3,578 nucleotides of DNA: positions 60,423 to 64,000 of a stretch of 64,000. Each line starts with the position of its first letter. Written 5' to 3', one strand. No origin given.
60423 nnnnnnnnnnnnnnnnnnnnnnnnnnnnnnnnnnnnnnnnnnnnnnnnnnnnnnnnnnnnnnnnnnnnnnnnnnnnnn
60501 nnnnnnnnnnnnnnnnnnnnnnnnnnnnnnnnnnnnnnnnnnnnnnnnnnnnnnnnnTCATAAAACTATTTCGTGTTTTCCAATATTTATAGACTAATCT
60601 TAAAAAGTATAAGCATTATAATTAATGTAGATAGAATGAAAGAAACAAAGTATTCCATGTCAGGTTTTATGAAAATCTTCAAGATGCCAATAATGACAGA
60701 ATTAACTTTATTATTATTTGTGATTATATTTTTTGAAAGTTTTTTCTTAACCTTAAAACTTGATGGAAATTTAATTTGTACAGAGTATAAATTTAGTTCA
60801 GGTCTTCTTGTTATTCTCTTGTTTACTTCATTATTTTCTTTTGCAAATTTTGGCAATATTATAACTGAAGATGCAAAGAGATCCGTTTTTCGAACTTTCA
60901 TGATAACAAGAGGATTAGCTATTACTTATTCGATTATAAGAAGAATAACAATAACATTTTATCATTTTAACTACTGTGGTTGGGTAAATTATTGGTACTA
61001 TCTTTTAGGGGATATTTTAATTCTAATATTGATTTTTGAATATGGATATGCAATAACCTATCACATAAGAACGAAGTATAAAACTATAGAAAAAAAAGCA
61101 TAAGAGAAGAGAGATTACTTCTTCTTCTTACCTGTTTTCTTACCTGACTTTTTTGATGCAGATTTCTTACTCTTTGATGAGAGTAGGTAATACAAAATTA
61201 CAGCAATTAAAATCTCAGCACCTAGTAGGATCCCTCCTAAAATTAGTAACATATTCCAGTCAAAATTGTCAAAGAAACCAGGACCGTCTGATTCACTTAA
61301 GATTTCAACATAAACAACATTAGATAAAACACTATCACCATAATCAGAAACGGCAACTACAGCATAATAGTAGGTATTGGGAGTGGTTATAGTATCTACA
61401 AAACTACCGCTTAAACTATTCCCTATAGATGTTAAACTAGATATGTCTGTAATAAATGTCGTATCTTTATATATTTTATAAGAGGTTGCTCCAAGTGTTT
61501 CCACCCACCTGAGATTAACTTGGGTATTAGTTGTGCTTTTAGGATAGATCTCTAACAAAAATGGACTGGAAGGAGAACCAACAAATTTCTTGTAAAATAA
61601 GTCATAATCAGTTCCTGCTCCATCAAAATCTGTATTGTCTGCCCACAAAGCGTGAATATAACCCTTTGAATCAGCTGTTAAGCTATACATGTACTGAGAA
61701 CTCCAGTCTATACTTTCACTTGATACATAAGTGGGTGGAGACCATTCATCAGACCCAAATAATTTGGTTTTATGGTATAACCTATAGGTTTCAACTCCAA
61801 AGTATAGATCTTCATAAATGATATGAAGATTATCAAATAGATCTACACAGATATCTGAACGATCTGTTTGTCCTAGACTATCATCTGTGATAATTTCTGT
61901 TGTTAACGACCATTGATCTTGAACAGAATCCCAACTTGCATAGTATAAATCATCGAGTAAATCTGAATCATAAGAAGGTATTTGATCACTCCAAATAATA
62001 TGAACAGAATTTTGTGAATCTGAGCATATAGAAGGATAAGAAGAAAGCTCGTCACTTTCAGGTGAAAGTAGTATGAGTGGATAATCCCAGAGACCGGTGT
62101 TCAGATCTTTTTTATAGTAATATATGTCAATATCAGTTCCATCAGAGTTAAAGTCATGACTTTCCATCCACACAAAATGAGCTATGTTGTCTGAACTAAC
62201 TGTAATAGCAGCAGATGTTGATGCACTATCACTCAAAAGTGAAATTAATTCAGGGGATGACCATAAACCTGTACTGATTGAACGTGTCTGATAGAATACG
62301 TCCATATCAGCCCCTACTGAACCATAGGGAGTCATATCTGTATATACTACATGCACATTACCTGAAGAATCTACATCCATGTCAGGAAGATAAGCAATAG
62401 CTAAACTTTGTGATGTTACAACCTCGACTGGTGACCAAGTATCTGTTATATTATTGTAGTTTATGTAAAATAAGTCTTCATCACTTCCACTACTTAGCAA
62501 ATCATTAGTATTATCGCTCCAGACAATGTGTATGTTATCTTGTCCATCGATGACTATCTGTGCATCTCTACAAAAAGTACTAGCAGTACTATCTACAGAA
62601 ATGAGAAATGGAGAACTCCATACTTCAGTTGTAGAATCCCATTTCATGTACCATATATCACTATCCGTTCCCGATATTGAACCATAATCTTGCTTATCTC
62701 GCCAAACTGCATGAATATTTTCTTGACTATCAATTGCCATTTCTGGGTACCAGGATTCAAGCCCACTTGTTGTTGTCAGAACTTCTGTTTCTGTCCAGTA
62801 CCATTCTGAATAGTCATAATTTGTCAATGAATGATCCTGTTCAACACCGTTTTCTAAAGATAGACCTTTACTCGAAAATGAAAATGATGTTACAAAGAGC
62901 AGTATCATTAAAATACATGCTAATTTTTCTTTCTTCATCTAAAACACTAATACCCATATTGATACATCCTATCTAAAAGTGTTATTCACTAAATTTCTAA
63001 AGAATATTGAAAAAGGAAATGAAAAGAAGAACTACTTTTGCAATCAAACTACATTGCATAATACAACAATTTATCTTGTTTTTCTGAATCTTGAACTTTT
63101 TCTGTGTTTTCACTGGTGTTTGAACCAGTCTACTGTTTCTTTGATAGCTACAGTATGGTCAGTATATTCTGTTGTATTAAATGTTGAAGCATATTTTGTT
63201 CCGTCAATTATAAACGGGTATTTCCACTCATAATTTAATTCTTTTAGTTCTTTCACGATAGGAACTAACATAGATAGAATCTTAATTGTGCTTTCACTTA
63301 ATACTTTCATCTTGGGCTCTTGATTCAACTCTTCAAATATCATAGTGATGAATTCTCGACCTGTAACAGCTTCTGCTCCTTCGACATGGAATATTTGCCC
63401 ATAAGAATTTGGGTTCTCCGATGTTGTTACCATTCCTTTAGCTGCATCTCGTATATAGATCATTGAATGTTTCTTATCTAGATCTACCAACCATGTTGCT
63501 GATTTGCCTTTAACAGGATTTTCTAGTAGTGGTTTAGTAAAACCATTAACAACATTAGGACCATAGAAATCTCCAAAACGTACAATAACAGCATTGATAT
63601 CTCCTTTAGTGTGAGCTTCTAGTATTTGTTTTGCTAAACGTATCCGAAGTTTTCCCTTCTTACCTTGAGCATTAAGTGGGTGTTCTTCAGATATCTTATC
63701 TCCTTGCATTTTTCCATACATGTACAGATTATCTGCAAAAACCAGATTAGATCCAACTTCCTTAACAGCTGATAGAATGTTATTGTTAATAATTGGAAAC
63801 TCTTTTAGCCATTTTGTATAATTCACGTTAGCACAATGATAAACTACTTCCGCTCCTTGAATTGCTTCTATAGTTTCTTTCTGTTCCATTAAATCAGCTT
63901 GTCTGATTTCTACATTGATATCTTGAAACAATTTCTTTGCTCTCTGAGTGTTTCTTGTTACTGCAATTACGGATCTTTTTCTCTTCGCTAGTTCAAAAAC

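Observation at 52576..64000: Surface-protein paralog array with interleaved small membrane-protein paralogs and glycan-modification genes: candidate variable cell-surface locus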

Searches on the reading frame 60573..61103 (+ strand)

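Call 3: search_protein_families(library=pfam, proteins=[window:60573-61103:+], max_evalue=0.1)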
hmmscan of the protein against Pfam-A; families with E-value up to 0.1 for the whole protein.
window:60573-61103:+ (176 aa): 0 families

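Call 16: search_protein_families(library=ncbifam, proteins=[window:60573-61103:+], max_evalue=0.1)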
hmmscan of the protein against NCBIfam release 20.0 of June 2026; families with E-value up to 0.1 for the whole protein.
window:60573-61103:+ (176 aa): 2 families
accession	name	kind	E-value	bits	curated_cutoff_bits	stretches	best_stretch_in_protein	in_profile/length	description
NF009255.0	PRK12612.1-3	equivalog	0.04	14.6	112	1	75-130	14-67/92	putative monovalent cation/H+ antiporter subunit F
NF000030.2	16S_rRNA_NpmA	exception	0.05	13.2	470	1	4-71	38-104/219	16S rRNA (adenine(1408)-N(1))-methyltransferase NpmA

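Call 72: search_protein_families(library=padloc, proteins=[window:60573-61103:+], max_evalue=0.01)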
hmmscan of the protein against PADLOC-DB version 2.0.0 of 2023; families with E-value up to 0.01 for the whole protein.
window:60573-61103:+ (176 aa): 0 families

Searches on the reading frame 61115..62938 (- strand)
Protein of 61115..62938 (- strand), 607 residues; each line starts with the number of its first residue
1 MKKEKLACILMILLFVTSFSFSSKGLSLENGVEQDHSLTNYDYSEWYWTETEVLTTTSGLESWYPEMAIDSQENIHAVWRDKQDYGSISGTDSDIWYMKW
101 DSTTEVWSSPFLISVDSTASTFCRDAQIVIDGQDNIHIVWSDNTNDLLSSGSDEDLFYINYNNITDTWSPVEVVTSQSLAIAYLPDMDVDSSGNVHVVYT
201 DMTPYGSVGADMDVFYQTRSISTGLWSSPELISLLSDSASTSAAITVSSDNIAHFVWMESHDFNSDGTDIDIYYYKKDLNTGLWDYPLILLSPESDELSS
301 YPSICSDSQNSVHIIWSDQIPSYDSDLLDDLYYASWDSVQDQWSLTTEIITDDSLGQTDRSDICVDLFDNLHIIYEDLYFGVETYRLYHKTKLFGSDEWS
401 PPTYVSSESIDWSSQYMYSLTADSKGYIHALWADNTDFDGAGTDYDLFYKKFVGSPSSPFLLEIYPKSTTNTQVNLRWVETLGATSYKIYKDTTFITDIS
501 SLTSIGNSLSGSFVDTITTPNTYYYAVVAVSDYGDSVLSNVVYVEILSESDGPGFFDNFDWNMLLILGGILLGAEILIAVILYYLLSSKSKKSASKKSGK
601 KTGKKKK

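Call 3: search_protein_families(library=pfam, proteins=[window:61115-62938:-], max_evalue=0.1)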
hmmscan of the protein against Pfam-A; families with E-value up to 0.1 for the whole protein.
window:61115-62938:- (607 aa): 2 families
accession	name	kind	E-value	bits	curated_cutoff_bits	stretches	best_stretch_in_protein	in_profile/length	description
PF05568.16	ASFV_J13L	-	0.005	17.1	23.6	1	542-595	13-61/189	African swine fever virus J13L protein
PF17753.7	Ig_mannosidase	-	0.0075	16.4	22.6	1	237-262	11-36/81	Ig-fold domain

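Call 16: search_protein_families(library=ncbifam, proteins=[window:61115-62938:-], max_evalue=0.1)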
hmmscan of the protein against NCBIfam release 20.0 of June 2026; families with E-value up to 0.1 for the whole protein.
window:61115-62938:- (607 aa): 2 families
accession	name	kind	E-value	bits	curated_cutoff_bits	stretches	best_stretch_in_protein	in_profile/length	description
TIGR01218.1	Gpos_tandem_5TM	subfamily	0.078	12.7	35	0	555-604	85-134/208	tandem five-TM protein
NF047494.1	Lepto_SBBP_lipo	equivalog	0.095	11.3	400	1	52-245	61-250/466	SBBP repeat beta-propeller lipoprotein, LipL53 family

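Call 72: search_protein_families(library=padloc, proteins=[window:61115-62938:-], max_evalue=0.01)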
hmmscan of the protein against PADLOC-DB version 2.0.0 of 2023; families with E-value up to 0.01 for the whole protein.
window:61115-62938:- (607 aa): 0 families

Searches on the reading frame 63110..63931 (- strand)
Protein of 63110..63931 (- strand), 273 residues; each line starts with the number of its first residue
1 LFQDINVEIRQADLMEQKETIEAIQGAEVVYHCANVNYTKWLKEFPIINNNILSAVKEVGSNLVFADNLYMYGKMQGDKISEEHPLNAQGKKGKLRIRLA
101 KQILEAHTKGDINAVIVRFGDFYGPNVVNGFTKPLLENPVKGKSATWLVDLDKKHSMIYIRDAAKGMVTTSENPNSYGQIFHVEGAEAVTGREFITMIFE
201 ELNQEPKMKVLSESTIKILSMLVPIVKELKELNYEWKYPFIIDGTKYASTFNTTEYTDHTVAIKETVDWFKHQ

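Call 3: search_protein_families(library=pfam, proteins=[window:63110-63931:-], max_evalue=0.1)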
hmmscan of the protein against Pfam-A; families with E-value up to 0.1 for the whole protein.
window:63110-63931:- (273 aa): 6 families
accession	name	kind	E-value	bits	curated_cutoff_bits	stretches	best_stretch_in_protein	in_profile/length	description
PF01370.27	Epimerase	-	1.6e-13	51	20.9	1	8-177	44-231/240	NAD dependent epimerase/dehydratase family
PF04321.23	RmlD_sub_bind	-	2.4e-05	24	27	1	51-206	84-235/287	RmlD substrate binding domain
PF16363.11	GDP_Man_Dehyd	-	0.003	17.5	27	1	51-214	108-278/332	GDP-mannose 4,6 dehydratase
PF05368.20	NmrA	-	0.013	15.5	27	1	2-214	45-246/298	NmrA-like family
PF13460.12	NAD_binding_10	-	0.017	15.4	27.2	1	5-64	39-94/184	NAD(P)H-binding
PF01073.25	3Beta_HSD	-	0.075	12.5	22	0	5-203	44-269/280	3-beta hydroxysteroid dehydrogenase/isomerase family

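Call 16: search_protein_families(library=ncbifam, proteins=[window:63110-63931:-], max_evalue=0.1)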
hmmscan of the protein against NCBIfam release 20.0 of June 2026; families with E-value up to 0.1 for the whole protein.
window:63110-63931:- (273 aa): 5 families
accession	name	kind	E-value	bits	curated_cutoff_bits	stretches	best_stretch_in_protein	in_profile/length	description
TIGR04180.1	EDH_00030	hypoth_equivalog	3.5e-09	36.1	475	1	6-208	50-262/297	NAD-dependent 4,6-dehydratase LegB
NF042423.1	oxyalk_red_Shew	equivalog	0.00035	19.7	580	1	3-210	47-265/331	2-alkyl-3-oxoalkanoate reductase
TIGR03466.1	HpnA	hypoth_equivalog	0.0012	17.8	367.65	1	3-126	41-174/327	hopanoid-associated sugar epimerase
TIGR01179.1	galE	equivalog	0.029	13.2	262.3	1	53-124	105-178/332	UDP-glucose 4-epimerase GalE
TIGR00551.1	nadB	equivalog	0.042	12.6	452.75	1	161-217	100-153/489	L-aspartate oxidase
